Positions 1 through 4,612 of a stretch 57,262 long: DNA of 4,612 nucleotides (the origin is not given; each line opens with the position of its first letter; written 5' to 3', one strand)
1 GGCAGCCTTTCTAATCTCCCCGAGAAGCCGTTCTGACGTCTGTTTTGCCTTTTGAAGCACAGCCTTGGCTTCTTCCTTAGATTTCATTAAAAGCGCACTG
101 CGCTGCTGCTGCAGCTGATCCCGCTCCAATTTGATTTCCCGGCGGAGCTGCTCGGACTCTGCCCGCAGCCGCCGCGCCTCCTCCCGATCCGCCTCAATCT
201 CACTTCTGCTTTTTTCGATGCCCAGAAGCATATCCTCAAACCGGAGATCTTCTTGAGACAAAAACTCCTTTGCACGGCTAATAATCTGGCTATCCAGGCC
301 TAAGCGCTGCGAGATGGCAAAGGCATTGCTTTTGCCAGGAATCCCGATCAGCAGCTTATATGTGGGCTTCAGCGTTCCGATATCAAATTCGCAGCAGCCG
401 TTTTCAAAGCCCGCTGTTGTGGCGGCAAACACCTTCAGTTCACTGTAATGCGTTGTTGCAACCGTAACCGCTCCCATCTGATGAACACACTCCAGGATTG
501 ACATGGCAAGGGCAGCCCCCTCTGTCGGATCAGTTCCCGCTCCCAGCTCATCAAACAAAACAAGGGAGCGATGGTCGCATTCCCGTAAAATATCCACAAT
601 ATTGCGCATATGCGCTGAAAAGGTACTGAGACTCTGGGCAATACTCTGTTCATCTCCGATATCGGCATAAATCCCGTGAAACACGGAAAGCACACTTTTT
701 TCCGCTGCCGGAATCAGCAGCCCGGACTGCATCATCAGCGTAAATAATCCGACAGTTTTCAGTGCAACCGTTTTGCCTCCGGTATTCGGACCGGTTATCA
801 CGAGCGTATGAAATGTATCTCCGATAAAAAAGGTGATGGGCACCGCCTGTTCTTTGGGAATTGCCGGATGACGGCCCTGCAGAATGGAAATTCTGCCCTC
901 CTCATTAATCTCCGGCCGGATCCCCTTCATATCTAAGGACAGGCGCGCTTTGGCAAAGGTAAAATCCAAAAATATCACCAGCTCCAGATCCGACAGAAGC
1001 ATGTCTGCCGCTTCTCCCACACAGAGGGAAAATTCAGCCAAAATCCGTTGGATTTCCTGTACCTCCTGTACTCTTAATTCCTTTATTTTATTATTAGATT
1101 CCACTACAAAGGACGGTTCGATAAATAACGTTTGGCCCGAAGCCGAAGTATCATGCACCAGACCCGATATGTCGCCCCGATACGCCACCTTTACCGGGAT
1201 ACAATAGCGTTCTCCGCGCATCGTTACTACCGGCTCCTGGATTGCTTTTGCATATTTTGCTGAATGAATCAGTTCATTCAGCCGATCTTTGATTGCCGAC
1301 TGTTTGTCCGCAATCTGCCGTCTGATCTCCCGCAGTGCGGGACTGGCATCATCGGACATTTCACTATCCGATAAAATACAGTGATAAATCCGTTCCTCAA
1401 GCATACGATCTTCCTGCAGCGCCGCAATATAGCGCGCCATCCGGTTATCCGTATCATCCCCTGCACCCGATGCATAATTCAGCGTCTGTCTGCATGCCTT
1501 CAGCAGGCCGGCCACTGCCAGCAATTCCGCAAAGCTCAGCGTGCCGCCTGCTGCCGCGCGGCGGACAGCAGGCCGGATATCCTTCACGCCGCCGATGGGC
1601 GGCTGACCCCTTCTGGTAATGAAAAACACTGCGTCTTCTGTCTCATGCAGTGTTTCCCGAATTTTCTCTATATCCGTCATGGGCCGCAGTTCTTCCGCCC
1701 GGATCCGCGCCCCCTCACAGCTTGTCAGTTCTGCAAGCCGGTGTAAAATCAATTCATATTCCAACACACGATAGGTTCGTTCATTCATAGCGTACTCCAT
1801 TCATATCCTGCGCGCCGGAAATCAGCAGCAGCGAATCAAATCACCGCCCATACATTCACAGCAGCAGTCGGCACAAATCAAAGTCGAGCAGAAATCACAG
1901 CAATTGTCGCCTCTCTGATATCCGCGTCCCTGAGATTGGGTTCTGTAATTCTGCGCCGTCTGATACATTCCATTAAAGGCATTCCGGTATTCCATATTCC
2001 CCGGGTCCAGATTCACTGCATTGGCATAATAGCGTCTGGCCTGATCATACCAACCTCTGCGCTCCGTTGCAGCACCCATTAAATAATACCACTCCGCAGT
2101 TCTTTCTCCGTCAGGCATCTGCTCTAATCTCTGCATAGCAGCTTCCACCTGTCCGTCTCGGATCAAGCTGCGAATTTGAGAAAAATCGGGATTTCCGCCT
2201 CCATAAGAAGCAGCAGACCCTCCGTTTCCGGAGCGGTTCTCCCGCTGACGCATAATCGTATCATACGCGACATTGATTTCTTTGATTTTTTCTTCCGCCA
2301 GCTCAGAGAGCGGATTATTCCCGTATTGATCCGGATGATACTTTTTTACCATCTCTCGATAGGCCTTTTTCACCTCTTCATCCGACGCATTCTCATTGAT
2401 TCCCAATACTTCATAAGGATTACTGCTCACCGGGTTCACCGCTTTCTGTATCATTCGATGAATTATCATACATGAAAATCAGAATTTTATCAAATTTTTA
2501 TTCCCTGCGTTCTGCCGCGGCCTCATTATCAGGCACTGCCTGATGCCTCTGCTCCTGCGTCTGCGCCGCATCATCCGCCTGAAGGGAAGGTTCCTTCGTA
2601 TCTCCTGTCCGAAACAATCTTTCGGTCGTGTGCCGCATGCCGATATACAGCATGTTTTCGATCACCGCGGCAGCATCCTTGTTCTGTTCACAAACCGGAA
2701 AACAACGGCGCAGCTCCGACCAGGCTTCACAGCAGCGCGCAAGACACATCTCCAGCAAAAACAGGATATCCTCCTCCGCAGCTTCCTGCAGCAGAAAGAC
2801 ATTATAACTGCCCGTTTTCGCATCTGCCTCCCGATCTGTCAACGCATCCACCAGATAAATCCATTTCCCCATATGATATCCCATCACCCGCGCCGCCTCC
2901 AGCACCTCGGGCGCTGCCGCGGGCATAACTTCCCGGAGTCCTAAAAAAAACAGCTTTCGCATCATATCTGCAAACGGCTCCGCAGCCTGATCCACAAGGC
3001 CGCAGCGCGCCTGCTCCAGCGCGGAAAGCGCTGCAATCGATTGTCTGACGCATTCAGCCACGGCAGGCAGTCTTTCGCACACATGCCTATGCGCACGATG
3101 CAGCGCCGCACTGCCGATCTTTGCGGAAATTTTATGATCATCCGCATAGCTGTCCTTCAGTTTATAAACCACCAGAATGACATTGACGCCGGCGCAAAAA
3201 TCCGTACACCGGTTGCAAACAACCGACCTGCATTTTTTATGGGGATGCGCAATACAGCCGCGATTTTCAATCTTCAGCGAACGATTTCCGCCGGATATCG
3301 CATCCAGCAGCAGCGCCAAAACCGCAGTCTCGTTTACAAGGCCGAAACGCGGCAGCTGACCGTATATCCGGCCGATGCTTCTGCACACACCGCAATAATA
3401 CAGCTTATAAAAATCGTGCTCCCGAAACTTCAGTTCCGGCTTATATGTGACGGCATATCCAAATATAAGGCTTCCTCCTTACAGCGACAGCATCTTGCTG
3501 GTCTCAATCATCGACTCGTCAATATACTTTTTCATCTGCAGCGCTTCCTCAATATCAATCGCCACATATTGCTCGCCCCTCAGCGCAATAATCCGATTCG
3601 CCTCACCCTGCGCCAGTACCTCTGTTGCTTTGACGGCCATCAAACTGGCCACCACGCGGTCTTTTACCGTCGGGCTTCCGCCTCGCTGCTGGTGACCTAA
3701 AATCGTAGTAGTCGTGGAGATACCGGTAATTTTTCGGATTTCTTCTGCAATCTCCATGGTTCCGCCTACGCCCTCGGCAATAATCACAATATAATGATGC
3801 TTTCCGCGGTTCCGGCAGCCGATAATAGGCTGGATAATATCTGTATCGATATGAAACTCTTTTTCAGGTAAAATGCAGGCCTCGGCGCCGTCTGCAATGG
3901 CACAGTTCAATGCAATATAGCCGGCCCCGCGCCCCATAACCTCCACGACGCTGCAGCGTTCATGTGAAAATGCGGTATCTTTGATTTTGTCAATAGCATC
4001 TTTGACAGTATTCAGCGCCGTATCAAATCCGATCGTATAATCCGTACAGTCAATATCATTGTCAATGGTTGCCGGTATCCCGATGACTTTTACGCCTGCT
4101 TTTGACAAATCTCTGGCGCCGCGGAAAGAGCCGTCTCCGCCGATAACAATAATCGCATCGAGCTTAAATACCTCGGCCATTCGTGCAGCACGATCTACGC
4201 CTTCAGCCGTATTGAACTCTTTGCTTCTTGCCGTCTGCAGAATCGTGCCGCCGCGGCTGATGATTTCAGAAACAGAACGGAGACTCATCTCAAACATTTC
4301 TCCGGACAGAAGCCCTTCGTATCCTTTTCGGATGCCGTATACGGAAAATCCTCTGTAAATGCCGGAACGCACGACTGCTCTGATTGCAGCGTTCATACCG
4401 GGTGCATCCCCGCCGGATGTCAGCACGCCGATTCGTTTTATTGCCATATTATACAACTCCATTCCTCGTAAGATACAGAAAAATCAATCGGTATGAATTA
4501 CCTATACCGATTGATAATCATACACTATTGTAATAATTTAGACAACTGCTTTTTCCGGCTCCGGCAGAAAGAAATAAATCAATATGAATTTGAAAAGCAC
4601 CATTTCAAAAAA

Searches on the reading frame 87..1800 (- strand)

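Call 78: search_protein_families(library=pfam, proteins=[window:87-1800:-], max_evalue=0.001)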
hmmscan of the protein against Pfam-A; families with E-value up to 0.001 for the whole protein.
window:87-1800:- (571 aa): 1 family
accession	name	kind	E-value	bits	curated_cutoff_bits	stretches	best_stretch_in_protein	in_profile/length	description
PF00488.27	MutS_V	-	1.5e-33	116.8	30.2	1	333-516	1-186/188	MutS domain V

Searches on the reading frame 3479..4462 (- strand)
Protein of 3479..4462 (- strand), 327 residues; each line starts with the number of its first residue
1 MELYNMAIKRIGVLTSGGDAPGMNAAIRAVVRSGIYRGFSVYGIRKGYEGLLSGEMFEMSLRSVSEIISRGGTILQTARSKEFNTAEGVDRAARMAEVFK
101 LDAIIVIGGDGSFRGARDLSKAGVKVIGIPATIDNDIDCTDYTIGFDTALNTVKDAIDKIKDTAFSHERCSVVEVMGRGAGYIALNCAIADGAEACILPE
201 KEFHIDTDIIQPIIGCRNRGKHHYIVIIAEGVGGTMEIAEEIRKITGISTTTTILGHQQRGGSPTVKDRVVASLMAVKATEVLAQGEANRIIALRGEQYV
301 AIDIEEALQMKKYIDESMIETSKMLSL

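Call 30: find_related_loci(query=window:3479-4462:-, collection=genome_contigs, flank=10000)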
Query window:3479-4462:- (327 aa) in genome_contigs; peptide patterns used: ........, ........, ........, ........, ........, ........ (x = any residue, [..] = any of these).
600 stretches matched a pattern (row limit reached: there are more); 559 encode a relative of the query (tblastn E <= 1e-3); the best 80 are kept; 80 distinct loci.
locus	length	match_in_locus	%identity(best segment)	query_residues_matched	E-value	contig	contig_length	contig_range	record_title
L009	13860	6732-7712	89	1-327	0e+0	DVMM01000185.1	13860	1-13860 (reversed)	MAG TPA_asm: Candidatus Egerieisoma faecipullorum isolate CHK195-4489 CHK195__C295282_L13860_ERR3414590, whole genome sh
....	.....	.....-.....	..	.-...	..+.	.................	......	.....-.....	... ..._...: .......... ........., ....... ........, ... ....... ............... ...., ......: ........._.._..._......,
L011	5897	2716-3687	85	4-327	0e+0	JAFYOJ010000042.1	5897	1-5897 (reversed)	MAG: Clostridia bacterium isolate RGIG7274 Water_buffalos_Cecum-4__c188003, whole genome shotgun sequence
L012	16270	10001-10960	84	8-327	7e-171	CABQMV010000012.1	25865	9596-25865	MAG TPA_asm: uncultured Ruminococcaceae bacterium isolate MGYG-HGUT-00728 genome assembly, contig: GUT_GENOME025996_12,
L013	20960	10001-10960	74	8-327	5e-159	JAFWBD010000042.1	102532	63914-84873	MAG: Clostridia bacterium isolate RGIG5579 Sheep_Colon.Co__c2024826, whole genome shotgun sequence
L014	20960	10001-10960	73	8-327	2e-157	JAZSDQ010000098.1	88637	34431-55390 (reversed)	MAG: Eubacteriales bacterium isolate T1900044596_TS20190062.MAGScoT_cleanbin_000010 SGB_666_k141_1848728, whole genome s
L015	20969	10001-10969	73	5-327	3e-156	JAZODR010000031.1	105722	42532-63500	MAG: Eubacteriales bacterium isolate T1900044751_TS20190417.MAGScoT_cleanbin_000034 SGB_2217_k141_18535, whole genome sh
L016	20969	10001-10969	73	5-327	6e-156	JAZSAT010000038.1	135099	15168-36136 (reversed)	MAG: Eubacteriales bacterium isolate T1900044932_TS20190398.MAGScoT_cleanbin_000007 SGB_3427_k141_1759291, whole genome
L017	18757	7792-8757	90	6-327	0e+0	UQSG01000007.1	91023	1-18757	uncultured Clostridium sp. isolate UMGS593 genome assembly, contig: NODE_291_length_91023_cov_7.606026, whole genome sho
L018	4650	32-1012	64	1-327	1e-134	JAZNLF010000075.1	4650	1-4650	MAG: Clostridia bacterium isolate T1900044671_TS20190137.MAGScoT_cleanbin_000031 SGB_1590_k141_2030332, whole genome sho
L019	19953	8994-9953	64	8-327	8e-132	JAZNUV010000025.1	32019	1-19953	MAG: Clostridia bacterium isolate T1900044795_TS20190261.MAGScoT_cleanbin_000009 SGB_2676_k141_2953074, whole genome sho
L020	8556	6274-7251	58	8-327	3e-118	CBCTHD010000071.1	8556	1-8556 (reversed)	MAG TPA_asm: uncultured Clostridia bacterium isolate SRR20550410_binner13_Refined_8 genome assembly, contig: ERZ24911600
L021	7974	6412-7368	57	8-327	2e-116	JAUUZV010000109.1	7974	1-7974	MAG: Clostridia bacterium isolate CSMAG_202 CSMAG_202_k127_904270_length_7974_cov_16.2100, whole genome shotgun sequence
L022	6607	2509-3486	57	8-327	2e-115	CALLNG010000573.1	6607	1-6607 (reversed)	MAG TPA_asm: uncultured Clostridia bacterium isolate ERR912014_bin.82_CONCOCT_v1.1_MAG genome assembly, contig: ERZ82576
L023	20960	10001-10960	63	8-327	3e-130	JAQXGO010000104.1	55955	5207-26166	MAG: Clostridia bacterium isolate SUG1177 k141_6998925, whole genome shotgun sequence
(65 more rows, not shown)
